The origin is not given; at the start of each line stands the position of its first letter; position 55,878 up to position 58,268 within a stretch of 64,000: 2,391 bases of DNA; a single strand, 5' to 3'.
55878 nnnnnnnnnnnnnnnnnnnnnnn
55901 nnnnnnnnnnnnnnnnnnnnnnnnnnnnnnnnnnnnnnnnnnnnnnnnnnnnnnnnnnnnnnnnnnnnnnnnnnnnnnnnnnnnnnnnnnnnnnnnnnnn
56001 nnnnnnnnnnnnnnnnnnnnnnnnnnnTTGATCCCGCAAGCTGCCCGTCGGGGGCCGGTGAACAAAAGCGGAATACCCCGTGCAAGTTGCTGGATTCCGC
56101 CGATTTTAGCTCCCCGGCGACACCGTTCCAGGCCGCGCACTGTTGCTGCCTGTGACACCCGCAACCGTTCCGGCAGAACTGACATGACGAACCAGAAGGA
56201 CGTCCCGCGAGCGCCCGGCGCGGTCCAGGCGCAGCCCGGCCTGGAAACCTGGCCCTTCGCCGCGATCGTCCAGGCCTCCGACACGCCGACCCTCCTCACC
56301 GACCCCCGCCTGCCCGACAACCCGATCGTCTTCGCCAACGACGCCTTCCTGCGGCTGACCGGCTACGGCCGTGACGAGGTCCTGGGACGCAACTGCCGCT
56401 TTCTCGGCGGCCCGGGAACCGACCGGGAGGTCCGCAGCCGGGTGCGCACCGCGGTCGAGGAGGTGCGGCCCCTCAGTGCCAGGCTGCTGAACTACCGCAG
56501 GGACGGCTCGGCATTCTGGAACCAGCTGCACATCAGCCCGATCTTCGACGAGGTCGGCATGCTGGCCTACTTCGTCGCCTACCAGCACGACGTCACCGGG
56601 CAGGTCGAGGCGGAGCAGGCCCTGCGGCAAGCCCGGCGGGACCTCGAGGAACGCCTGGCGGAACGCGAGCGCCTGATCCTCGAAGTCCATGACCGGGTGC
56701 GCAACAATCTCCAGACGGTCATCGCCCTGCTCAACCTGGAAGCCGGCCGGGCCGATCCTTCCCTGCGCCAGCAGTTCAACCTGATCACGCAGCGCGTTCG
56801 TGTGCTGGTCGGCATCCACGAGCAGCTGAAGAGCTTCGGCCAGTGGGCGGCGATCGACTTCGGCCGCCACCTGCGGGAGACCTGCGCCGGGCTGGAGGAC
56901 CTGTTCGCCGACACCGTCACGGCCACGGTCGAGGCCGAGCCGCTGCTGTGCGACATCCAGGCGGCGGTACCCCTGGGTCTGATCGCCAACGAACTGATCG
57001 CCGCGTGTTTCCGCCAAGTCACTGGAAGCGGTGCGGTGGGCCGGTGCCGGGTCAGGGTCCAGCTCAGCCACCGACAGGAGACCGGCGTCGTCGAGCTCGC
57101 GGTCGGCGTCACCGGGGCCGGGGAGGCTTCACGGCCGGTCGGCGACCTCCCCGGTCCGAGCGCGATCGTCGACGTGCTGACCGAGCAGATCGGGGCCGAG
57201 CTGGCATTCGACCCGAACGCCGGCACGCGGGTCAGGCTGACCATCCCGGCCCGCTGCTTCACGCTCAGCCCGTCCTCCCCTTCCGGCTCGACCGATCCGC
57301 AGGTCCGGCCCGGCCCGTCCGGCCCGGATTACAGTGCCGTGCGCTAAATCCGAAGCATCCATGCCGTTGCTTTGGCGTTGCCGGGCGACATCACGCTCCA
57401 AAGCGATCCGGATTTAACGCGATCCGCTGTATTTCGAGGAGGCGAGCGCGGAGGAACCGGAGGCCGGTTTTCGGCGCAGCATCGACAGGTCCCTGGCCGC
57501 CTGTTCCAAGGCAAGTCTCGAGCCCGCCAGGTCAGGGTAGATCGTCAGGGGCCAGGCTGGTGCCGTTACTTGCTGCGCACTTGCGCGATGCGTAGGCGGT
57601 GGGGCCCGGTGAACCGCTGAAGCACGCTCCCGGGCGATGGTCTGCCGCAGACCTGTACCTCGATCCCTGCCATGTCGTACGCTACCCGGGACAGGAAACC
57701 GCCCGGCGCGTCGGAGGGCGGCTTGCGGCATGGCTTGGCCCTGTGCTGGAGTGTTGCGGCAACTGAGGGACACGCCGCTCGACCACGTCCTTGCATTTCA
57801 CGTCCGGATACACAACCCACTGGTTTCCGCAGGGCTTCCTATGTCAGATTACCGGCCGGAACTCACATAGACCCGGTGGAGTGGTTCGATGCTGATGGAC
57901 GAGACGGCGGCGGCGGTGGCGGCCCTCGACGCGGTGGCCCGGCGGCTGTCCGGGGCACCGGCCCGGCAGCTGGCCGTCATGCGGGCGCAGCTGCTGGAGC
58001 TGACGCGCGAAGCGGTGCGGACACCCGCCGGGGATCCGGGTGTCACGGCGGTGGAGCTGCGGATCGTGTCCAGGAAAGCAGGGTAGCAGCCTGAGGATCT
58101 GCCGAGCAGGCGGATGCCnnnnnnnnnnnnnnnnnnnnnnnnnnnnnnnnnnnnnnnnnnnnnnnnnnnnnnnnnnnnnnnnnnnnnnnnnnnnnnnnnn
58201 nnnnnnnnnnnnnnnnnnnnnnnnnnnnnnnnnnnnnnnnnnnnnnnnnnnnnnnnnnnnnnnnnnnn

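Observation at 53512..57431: About 103-bp inverted repeats (95% identical) bracketing a 3.7-kb segment that carries a PAS-HWE kinase and a LOV-histidine kinase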

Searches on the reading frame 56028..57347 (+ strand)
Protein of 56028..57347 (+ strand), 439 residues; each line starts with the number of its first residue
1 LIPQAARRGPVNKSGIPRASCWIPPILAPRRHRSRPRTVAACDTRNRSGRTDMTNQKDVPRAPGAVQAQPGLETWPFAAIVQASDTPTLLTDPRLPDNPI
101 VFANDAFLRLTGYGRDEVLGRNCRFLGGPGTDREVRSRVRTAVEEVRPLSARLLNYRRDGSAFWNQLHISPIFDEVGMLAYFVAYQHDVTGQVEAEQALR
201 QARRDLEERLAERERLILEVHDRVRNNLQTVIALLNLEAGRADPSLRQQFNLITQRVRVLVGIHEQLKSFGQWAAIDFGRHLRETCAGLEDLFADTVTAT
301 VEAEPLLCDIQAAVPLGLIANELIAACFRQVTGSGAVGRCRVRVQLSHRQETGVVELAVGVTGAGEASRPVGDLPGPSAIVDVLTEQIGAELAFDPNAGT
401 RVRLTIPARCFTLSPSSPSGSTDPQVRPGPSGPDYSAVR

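Call 11: search_protein_families(library=pfam, proteins=[window:56028-57347:+], max_evalue=0.01)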
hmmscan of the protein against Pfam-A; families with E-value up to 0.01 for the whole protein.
window:56028-57347:+ (439 aa): 6 families
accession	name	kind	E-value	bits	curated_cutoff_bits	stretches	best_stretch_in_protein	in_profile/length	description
PF13426.13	PAS_9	-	5.1e-20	72.1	27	1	96-190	9-102/103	PAS domain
PF07568.18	HisKA_2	-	6.1e-12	45.9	22.3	1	219-289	1-72/76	Histidine kinase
PF00989.32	PAS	-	6.8e-12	45.8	22.6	1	78-189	4-113/113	PAS fold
PF08448.16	PAS_4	-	1.8e-06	28.6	23.1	1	99-193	16-109/110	PAS fold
PF08447.18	PAS_3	-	7.7e-06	26.5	25.6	1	100-183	1-86/89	PAS fold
PF13188.13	PAS_8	-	3.1e-05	24.1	21.8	1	77-126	3-47/65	PAS domain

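Call 13: find_encoding_contigs(protein=window:56184-57347:+, flank=10000, max_places=10)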
Protein window:56184-57347:+ (387 aa): 1 contig read that carries it; 1 place shown.
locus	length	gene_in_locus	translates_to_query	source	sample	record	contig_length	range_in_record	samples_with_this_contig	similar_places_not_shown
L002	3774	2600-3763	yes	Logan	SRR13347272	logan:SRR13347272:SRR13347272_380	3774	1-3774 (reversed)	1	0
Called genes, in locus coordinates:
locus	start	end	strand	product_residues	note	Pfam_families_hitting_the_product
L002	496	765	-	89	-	-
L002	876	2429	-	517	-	PF08448:PAS_4, PF13426:PAS_9 (weak), PF07536:HWE_HK (weak), PF07568:HisKA_2, PF13581:HATPase_c_2 (weak), PF02518:HATPase_c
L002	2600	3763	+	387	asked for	PF00989:PAS, PF13426:PAS_9, PF08447:PAS_3 (weak), PF08448:PAS_4 (weak), PF07568:HisKA_2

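Call 23: find_homologous_proteins(query=window:56184-57347:+, max_evalue=1e-30)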
Query window:56184-57347:+ (387 aa): 596 proteins with E <= 1e-30 among 8000 candidates; the best 120 are listed.
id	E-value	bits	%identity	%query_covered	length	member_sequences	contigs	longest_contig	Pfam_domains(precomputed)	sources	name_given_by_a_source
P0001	3.5e-247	838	97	100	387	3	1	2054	PF08447.19,PF13426.14,PF08448.17,PF00989.32,PF07568.19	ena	-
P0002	3.7e-160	551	66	97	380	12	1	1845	PF08447.19,PF13426.14,PF08448.17,PF00989.32,PF07568.19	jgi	-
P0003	1.3e-153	530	72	86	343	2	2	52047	PF08447.19,PF13426.14,PF08448.17,PF00989.32,PF07568.19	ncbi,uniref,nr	ncbi:signal transduction histidine kinase [Skermanella aerolata]|uniref:Signal transduction histidin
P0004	2.2e-152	526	65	95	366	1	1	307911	PF08447.19,PF13426.14,PF08448.17,PF00989.32,PF07568.19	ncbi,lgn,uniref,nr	ncbi:PAS domain-containing protein (plasmid) [Skermanella mucosa]|uniref:PAS domain-containing prote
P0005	5.4e-152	524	66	92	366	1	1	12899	PF08447.19,PF13426.14,PF08448.17,PF00989.32,PF07568.19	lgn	-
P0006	9.0e-152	524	71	89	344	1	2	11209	PF08447.19,PF13426.14,PF08448.17,PF00989.32,PF07568.19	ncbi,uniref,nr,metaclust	ncbi:signal transduction histidine kinase [Skermanella aerolata]|uniref:Signal transduction histidin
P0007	3.7e-149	515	66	92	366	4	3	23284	PF08447.19,PF13426.14,PF08448.17,PF00989.32,PF07568.19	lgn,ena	-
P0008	3.2e-148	512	66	94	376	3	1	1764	PF08447.19,PF13426.14,PF08448.17,PF00989.32,PF07568.19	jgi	jgi:PAS domain S-box-containing protein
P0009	1.8e-147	510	65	94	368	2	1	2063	PF08447.19,PF13426.14,PF08448.17,PF00989.32,PF07568.19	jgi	jgi:PAS domain S-box-containing protein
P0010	4.6e-146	505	63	95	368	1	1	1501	PF08447.19,PF13426.14,PF08448.17,PF00989.32,PF07568.19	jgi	jgi:PAS domain S-box-containing protein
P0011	9.1e-146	504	65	94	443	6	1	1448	PF08447.19,PF13426.14,PF08448.17,PF00989.32,PF07568.19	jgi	jgi:PAS domain S-box-containing protein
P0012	1.4e-145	503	64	94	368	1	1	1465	PF08447.19,PF13426.14,PF08448.17,PF00989.32,PF07568.19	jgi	jgi:PAS domain S-box-containing protein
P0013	9.8e-145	501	63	94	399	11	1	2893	PF08447.19,PF13426.14,PF08448.17,PF00989.32,PF07568.19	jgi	jgi:PAS domain S-box-containing protein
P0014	6.2e-144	498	64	94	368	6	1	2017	PF08447.19,PF13426.14,PF08448.17,PF00989.32,PF07568.19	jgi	jgi:PAS domain S-box-containing protein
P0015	2.1e-143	496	64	94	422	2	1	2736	PF08447.19,PF13426.14,PF08448.17,PF00989.32,PF07568.19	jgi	jgi:PAS domain S-box-containing protein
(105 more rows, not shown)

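Call 24: find_encoding_contigs(protein=P0001, flank=10000, max_places=6)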
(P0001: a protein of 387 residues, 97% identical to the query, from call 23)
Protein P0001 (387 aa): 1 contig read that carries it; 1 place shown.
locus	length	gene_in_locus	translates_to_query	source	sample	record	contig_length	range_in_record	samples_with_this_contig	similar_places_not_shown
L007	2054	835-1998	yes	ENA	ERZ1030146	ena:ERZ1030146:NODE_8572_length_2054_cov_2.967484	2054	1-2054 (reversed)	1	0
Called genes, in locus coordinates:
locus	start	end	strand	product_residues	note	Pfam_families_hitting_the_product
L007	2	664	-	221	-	?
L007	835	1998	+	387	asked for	PF00989:PAS, PF13426:PAS_9, PF08447:PAS_3 (weak), PF08448:PAS_4 (weak), PF07568:HisKA_2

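Call 25: find_encoding_contigs(protein=P0003, flank=8000, max_places=4)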
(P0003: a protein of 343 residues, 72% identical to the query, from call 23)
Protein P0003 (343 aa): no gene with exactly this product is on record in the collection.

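Call 37: find_encoding_contigs(protein=P0006, flank=8000, max_places=3)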
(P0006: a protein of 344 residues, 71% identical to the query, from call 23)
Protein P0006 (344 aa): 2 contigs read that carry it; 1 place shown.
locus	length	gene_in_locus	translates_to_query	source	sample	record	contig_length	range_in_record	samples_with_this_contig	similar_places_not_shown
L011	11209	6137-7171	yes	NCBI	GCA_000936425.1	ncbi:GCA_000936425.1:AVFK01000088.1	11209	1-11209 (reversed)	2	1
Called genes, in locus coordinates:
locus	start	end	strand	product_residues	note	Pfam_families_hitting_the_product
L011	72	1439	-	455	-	-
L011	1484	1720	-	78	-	PF04542:Sigma70_r2, PF22029:PhyR_sigma2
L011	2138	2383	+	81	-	PF08281:Sigma70_r4_2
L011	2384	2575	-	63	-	-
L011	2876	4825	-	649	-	PF05228:CHASE4, PF02518:HATPase_c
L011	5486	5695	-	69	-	-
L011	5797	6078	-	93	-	-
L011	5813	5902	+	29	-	-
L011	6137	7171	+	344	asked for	PF00989:PAS, PF13426:PAS_9, PF08447:PAS_3 (weak), PF08448:PAS_4, PF07568:HisKA_2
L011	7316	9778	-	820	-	PF08448:PAS_4 (weak), PF13426:PAS_9 (faint), PF08448:PAS_4, PF00512:HisKA, PF02518:HATPase_c, PF00072:Response_reg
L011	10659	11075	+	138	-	-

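Call 38: find_encoding_contigs(protein=P0007, flank=8000, max_places=3)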
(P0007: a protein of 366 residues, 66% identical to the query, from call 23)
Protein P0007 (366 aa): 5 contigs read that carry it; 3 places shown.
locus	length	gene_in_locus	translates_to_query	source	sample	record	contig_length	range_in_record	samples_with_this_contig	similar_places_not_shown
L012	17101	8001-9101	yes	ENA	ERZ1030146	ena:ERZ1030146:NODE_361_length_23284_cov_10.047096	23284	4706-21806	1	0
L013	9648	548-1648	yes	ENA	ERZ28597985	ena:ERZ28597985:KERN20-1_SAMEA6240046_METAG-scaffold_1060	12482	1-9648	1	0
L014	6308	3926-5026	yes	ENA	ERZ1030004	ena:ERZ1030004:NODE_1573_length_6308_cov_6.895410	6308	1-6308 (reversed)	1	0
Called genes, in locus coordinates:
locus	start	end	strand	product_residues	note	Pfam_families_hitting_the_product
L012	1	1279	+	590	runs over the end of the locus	PF03600:CitMHS, PF02080:TrkA_C, PF00939:Na_sulph_symp, PF03600:CitMHS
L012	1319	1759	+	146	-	PF00571:CBS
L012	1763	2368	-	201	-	PF04391:DUF533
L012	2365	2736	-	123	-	PF00072:Response_reg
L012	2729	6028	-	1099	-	PF01590:GAF, PF13185:GAF_2, PF00989:PAS, PF08448:PAS_4, PF13426:PAS_9, PF00989:PAS, PF08447:PAS_3, PF08448:PAS_4, +6 more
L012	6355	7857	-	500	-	PF00999:Na_H_Exchanger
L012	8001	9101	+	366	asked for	PF00989:PAS, PF13426:PAS_9, PF08448:PAS_4 (faint), PF08447:PAS_3, PF07568:HisKA_2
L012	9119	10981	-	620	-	PF08447:PAS_3, PF00512:HisKA, PF02518:HATPase_c, PF00072:Response_reg (weak)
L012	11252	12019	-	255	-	PF23441:SDR (weak), PF00106:adh_short, PF08659:KR, PF13561:adh_short_C2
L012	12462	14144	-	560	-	PF17391:Urocanase_N, PF01175:Urocanase, PF17392:Urocanase_C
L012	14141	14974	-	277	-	PF05013:FGase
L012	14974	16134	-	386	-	PF01979:Amidohydro_1, PF07969:Amidohydro_3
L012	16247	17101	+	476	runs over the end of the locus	PF01979:Amidohydro_1, PF07969:Amidohydro_3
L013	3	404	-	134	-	?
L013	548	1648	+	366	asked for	PF00989:PAS, PF13426:PAS_9, PF08448:PAS_4 (faint), PF08447:PAS_3, PF07568:HisKA_2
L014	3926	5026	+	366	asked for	PF00989:PAS, PF13426:PAS_9, PF08448:PAS_4 (faint), PF08447:PAS_3, PF07568:HisKA_2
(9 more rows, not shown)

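Call 70: search_solved_structures(query=window:56184-57347:+, max_evalue=1e-10, show_alignments=1)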
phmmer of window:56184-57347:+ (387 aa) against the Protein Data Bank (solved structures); distinct sequences matched with E-value up to 1e-10: 136 (the best 60 are shown).
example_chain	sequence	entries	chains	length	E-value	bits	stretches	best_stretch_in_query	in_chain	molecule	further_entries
6ph4_A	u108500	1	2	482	6.5e-39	137.4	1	22-159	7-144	Blue-light-activated histidine kinase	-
6pps_A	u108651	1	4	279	2.4e-37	132.2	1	21-159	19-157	Blue-light-activated histidine kinase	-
6ph3_A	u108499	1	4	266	3.1e-37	131.8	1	22-159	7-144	Blue-light-activated histidine kinase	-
6ph2_A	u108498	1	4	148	4.4e-36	128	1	22-154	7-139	Blue-light-activated histidine kinase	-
9vf7_A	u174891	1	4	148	3.3e-35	125.2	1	35-153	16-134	histidine kinase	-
3t50_A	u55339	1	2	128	7.7e-35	124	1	34-142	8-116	Blue-light-activated histidine kinase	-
9hkf_B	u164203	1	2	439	1.6e-34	122.9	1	17-142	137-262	Haloalkane dehalogenase,non-specific serine/threonine protein kinase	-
2v0u_A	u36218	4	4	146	2.4e-33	119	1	33-142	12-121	NPH1-1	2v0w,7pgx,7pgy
2v1a_A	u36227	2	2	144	2.5e-33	119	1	34-142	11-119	NPH1-1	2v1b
6ntp_A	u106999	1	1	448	5.9e-33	117.8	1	26-167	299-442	Tyrosine-protein phosphatase non-receptor type 1,NPH1-1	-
7tbn_A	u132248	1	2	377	6.7e-33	117.6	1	33-166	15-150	D11 LOV2-DARPin fusion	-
4eep_A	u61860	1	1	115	7e-33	117.5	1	37-138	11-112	Phototropin-2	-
2wkp_A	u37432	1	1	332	1.3e-32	116.6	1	33-142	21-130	NPH1-1, RAS-RELATED C3 BOTULINUM TOXIN SUBSTRATE 1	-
7tal_A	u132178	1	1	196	1.6e-32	116.3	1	26-151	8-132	D4_deltaDARP LOV2-DARPin fusion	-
6qqh_A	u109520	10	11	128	1.6e-32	116.3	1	37-136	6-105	Phototropin-2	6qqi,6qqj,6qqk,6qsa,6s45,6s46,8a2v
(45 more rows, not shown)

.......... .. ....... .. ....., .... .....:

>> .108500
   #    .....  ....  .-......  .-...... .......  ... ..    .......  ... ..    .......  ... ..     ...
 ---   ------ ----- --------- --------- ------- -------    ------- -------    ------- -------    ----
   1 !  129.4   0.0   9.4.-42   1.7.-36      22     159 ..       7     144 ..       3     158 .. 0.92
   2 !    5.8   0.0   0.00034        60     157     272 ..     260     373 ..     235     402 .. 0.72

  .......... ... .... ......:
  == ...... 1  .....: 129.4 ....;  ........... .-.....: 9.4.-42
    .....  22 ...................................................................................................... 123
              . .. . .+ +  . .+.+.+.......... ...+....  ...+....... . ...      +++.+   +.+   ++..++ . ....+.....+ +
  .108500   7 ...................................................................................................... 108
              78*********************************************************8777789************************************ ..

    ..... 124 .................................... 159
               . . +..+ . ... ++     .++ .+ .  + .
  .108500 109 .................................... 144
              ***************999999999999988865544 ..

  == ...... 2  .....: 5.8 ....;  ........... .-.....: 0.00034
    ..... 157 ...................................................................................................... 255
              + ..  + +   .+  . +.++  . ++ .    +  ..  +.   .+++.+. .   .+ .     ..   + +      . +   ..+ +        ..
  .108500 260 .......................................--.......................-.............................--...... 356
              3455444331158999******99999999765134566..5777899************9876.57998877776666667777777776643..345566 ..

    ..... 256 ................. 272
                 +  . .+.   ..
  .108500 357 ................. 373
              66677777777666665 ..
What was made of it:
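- Checked: Gene 56184-57347(+) is a LOV kinase with the GRNCRFL motif and matches the Brucella LOV-HK structure 6ph4 at E 6.5e-39 (calls 11, 70).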

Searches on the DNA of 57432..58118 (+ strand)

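Call 76: search_dna_similar(query=window:57432-58118:+, collection=plasmids, mode=distant, max_evalue=0.001, max_rows=10)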
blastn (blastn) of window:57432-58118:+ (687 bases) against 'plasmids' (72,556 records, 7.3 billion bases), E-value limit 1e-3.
No match.

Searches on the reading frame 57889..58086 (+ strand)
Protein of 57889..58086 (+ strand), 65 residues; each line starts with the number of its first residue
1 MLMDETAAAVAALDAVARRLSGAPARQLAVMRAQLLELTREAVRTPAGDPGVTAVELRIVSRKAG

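Call 109: find_encoding_contigs(protein=window:57889-58086:+, flank=10000, max_places=10)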
Protein window:57889-58086:+ (65 aa): 3 contigs read that carry it; 3 places shown.
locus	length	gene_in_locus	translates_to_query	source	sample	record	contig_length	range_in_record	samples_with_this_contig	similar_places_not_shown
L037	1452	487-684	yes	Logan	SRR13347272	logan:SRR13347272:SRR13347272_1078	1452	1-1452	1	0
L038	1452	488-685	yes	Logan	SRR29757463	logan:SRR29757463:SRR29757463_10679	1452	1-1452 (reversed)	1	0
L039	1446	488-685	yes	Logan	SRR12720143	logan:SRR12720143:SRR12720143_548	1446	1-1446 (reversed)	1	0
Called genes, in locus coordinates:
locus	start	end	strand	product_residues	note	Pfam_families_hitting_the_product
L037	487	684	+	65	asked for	-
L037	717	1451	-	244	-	?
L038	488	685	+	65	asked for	-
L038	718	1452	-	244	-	?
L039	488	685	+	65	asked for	-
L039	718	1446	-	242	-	?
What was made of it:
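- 57889..58086 (+): Small 65-aa ORF of unknown function between the right copy and the MCP gene. It has coding-type GC3. It is called as a gene in three Logan assemblies (call 109).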
